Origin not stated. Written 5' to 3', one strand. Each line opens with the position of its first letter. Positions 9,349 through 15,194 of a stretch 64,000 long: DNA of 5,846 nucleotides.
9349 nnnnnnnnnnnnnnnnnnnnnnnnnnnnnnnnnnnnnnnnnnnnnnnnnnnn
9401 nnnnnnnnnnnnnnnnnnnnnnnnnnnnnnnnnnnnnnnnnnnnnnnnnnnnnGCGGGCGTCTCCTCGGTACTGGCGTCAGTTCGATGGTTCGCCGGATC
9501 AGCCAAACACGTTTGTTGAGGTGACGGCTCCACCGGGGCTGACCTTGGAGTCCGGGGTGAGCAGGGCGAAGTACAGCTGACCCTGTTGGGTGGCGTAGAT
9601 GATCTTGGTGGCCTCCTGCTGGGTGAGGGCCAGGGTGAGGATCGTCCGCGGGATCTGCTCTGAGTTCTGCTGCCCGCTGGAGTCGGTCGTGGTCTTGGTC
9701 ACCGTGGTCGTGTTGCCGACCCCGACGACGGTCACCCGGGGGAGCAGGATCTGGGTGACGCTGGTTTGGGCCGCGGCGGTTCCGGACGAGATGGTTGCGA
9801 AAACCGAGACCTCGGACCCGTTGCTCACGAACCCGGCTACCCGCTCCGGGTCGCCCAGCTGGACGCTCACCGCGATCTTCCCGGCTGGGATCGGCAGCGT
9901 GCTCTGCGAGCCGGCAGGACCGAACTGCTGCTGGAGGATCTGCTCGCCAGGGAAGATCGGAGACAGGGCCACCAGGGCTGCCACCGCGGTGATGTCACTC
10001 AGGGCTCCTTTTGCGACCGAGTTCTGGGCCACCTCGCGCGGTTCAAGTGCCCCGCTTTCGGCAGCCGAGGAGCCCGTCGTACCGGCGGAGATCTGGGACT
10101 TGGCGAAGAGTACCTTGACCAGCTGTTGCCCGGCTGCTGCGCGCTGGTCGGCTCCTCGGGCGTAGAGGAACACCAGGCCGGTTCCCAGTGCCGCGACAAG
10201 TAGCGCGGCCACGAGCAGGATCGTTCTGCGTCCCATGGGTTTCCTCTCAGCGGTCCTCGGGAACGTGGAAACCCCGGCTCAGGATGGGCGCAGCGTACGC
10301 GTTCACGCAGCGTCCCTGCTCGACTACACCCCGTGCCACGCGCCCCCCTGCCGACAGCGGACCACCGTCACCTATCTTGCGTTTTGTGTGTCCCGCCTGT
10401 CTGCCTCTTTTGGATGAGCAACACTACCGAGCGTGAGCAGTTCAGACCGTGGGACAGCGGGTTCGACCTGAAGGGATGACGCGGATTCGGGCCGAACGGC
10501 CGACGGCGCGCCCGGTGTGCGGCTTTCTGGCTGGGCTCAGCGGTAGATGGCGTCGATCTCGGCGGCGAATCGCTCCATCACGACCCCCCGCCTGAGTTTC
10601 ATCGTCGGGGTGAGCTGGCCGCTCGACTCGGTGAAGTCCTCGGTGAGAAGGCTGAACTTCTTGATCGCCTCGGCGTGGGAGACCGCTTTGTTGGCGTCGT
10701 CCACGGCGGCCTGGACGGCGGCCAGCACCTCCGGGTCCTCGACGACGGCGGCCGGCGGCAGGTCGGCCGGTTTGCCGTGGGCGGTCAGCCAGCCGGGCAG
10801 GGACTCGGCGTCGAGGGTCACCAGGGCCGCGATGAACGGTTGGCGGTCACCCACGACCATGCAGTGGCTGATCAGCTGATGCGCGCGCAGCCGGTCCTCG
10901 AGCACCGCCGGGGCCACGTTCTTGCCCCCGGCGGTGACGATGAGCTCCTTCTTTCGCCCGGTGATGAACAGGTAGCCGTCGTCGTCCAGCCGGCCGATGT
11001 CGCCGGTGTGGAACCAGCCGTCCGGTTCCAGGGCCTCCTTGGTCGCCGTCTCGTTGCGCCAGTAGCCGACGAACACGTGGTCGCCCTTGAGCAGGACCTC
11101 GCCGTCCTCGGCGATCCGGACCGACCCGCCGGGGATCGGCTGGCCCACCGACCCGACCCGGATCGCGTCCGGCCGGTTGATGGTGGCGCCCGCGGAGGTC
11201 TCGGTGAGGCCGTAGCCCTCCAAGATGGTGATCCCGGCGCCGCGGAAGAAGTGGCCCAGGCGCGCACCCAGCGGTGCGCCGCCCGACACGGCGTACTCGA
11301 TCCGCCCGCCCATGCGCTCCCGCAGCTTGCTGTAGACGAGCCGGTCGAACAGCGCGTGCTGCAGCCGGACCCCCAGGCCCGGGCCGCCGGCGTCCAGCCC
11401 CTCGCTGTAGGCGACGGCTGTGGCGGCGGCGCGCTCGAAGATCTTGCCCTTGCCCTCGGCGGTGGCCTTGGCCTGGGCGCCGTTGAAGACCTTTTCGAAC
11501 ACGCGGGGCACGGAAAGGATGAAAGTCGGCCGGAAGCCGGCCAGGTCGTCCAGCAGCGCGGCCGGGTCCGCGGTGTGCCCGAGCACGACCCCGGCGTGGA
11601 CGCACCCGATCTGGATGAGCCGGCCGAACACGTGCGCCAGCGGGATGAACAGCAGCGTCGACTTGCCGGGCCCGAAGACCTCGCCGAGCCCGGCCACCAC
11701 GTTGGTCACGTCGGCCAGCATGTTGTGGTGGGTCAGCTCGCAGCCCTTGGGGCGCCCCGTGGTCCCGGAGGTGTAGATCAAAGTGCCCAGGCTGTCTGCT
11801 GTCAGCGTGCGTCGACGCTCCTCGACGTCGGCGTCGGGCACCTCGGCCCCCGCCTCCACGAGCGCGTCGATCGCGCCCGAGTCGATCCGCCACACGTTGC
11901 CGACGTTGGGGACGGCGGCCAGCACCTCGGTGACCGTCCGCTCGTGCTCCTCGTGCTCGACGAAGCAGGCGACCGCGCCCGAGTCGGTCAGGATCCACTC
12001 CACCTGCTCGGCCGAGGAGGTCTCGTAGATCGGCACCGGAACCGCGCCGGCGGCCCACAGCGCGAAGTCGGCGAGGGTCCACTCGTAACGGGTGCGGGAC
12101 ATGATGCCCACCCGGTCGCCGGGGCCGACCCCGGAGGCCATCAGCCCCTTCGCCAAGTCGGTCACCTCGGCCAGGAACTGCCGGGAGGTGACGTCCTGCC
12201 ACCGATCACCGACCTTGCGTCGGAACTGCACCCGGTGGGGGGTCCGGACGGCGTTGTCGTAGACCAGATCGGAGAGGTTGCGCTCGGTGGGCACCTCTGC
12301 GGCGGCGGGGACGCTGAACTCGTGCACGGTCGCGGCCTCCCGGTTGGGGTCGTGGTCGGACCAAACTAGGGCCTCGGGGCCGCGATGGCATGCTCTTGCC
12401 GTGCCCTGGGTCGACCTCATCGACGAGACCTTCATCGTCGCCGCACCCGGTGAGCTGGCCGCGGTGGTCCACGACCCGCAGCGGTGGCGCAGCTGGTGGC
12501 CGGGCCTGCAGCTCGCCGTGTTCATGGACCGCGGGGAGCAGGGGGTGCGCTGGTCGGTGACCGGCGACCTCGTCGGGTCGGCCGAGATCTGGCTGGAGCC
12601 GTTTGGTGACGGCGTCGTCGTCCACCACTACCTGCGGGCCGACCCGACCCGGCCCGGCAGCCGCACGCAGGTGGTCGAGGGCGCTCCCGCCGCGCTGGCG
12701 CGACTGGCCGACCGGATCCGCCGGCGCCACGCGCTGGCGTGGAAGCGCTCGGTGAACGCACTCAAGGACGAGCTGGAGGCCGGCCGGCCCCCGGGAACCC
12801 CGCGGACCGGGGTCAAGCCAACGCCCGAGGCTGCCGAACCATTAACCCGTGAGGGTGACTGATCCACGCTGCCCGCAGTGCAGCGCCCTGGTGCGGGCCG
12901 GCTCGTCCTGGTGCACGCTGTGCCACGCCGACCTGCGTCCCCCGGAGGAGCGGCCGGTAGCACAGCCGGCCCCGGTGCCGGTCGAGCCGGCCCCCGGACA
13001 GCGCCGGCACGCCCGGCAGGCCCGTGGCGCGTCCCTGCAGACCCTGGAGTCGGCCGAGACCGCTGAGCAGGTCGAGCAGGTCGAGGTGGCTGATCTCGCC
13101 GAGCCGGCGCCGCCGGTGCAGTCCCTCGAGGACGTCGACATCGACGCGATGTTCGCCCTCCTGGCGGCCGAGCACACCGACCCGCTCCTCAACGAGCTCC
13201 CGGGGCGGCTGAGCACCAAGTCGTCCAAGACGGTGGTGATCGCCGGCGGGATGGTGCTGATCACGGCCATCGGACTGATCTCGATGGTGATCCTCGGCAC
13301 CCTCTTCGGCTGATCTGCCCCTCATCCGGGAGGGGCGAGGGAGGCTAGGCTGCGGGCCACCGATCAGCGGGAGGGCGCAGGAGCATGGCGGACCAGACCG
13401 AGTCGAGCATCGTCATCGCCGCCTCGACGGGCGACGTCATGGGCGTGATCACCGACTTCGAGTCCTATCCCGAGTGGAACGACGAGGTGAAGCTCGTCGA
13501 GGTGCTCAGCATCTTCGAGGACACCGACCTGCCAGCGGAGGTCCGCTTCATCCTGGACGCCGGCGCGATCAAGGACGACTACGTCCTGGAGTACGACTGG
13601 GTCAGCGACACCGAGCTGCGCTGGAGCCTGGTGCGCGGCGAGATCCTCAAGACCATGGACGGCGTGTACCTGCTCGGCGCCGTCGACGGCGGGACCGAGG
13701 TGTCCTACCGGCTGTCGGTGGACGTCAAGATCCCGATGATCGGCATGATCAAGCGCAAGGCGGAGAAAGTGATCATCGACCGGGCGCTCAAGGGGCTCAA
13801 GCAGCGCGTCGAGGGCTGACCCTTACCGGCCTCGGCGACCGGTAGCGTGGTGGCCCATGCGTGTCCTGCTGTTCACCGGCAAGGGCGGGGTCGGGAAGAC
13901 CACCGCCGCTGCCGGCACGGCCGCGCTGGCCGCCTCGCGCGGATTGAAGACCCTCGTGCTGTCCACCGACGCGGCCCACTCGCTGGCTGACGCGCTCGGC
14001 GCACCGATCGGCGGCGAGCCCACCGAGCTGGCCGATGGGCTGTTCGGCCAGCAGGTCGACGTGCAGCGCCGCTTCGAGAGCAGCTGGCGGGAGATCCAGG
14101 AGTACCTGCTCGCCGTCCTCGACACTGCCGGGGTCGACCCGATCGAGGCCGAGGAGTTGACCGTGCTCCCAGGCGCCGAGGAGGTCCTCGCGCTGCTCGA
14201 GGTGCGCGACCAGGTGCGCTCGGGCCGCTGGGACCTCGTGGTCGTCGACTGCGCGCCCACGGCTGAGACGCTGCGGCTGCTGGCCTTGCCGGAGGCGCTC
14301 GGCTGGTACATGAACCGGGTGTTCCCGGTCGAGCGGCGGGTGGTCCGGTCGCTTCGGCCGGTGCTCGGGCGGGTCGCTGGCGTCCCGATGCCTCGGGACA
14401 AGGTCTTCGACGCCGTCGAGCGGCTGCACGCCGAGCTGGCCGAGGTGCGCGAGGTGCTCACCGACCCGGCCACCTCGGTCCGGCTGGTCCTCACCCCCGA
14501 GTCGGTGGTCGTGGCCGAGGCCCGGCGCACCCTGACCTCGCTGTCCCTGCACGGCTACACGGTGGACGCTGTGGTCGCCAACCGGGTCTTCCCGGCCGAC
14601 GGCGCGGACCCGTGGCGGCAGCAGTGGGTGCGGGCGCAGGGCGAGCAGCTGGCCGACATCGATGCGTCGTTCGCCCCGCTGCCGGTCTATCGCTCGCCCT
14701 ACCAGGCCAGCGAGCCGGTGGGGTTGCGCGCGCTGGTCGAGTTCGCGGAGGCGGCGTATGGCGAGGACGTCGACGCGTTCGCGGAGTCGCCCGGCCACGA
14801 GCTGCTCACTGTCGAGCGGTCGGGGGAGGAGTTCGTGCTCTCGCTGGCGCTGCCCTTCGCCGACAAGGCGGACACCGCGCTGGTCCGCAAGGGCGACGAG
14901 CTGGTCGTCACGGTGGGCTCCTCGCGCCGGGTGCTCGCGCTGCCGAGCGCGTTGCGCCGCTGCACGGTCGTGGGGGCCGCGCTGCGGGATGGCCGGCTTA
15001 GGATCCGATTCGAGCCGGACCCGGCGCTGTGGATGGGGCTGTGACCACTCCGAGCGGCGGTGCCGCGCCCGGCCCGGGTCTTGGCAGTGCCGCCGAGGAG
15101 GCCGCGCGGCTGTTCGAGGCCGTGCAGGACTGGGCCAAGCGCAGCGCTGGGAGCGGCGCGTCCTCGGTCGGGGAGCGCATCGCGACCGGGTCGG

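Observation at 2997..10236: Tad (tight adherence) pilus operon with no detectable flp pilin gene and an extra receiver-GAF gene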

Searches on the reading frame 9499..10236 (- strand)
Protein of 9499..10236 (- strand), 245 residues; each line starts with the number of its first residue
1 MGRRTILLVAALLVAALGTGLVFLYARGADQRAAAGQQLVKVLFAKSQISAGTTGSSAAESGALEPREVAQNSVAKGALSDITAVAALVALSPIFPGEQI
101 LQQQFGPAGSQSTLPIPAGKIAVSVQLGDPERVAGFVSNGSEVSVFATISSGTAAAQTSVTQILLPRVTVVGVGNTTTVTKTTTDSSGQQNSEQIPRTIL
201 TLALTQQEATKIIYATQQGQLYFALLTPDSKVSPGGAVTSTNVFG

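Call 3: search_protein_families(library=pfam, proteins=[window:9499-10236:-], max_evalue=0.01)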
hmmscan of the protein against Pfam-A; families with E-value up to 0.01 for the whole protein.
window:9499-10236:- (245 aa): 1 family
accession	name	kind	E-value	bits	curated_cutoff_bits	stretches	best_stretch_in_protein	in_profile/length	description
PF16976.10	RcpC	-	4.2e-21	75.4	28.8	1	116-225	7-113/114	Flp pilus assembly protein RcpC/CpaB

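Call 12: search_protein_families(library=ncbifam, proteins=[window:9499-10236:-], max_evalue=0.01)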
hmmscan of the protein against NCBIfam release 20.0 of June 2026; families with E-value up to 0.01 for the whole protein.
window:9499-10236:- (245 aa): 1 family
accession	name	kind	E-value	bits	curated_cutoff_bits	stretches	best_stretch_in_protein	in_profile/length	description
TIGR03177.1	pilus_cpaB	equivalog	1.6e-26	93.2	71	1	7-230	3-217/262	Flp pilus assembly protein CpaB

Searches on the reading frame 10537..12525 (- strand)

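Call 3: search_protein_families(library=pfam, proteins=[window:10537-12525:-], max_evalue=0.01)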
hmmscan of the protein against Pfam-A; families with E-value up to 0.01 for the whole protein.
window:10537-12525:- (662 aa): 2 families
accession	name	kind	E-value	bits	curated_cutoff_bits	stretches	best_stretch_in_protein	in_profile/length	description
PF00501.34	AMP-binding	-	4.9e-76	256.4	29.9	1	90-489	3-384/384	AMP-binding enzyme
PF23562.2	AMP-binding_C_3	-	3.6e-14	53.6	20.8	1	528-662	3-121/124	AMP-binding enzyme C-terminal domain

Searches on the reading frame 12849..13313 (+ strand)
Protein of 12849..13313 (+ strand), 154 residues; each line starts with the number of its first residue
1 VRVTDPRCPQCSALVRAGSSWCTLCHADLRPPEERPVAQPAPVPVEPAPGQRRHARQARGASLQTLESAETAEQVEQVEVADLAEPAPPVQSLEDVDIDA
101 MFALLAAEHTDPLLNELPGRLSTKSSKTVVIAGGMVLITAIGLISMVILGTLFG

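Call 11: search_protein_families(library=pfam, proteins=[window:12849-13313:+], max_evalue=0.05)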
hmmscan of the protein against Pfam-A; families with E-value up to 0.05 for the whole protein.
window:12849-13313:+ (154 aa): 2 families
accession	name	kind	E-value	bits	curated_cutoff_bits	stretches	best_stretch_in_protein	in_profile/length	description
PF18912.6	DZR_2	-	0.0026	18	27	1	6-34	8-36/56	Double zinc ribbon domain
PF12773.13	DZR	-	0.02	15.5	27.3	1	8-30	1-23/45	Double zinc ribbon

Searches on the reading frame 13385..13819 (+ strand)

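Call 11: search_protein_families(library=pfam, proteins=[window:13385-13819:+], max_evalue=0.05)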
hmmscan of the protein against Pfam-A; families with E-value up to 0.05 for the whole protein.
window:13385-13819:+ (144 aa): 3 families
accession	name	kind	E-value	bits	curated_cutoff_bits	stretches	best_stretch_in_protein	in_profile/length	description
PF03364.25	Polyketide_cyc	-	1.9e-10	41.5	23.4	1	11-138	1-125/126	Polyketide cyclase / dehydrase and lipid transport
PF10604.15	Polyketide_cyc2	-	3e-10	41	27.4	1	5-143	4-142/142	Polyketide cyclase / dehydrase and lipid transport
PF10698.15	DUF2505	-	0.00018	22.1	26.9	1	90-139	102-148/158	Protein of unknown function (DUF2505)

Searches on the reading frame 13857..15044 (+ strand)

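Call 11: search_protein_families(library=pfam, proteins=[window:13857-15044:+], max_evalue=0.05)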
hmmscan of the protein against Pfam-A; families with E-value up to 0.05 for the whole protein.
window:13857-15044:+ (395 aa): 8 families
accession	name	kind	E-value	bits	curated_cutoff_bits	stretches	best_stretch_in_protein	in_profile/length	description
PF02374.21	ArsA_ATPase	-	8.8e-72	242.3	24.3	1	1-301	1-304/305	Anion-transporting ATPase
PF17886.7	ArsA_HSP20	-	1.6e-21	76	22.5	1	324-385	2-63/63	HSP20-like domain found in ArsA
PF13614.12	AAA_31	-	1.4e-08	35.4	27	1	6-144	7-137/177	AAA domain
PF01656.29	CbiA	-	1.4e-07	32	25.4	1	6-161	4-91/125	CobQ/CobB/MinD/ParA nucleotide binding domain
PF10609.15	ParA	-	0.0002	21.3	27.1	1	3-45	6-49/246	NUBPL iron-transfer P-loop NTPase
PF00448.28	SRP54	-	0.0082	16.2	22.7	1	2-39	2-39/196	SRP54-type protein, GTPase domain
PF02572.21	CobA_CobO_BtuR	-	0.0087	16.7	25.7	0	3-35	5-36/172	ATP:corrinoid adenosyltransferase BtuR/CobO/CobP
PF13604.12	AAA_30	-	0.018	15.2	27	1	2-49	19-68/191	AAA domain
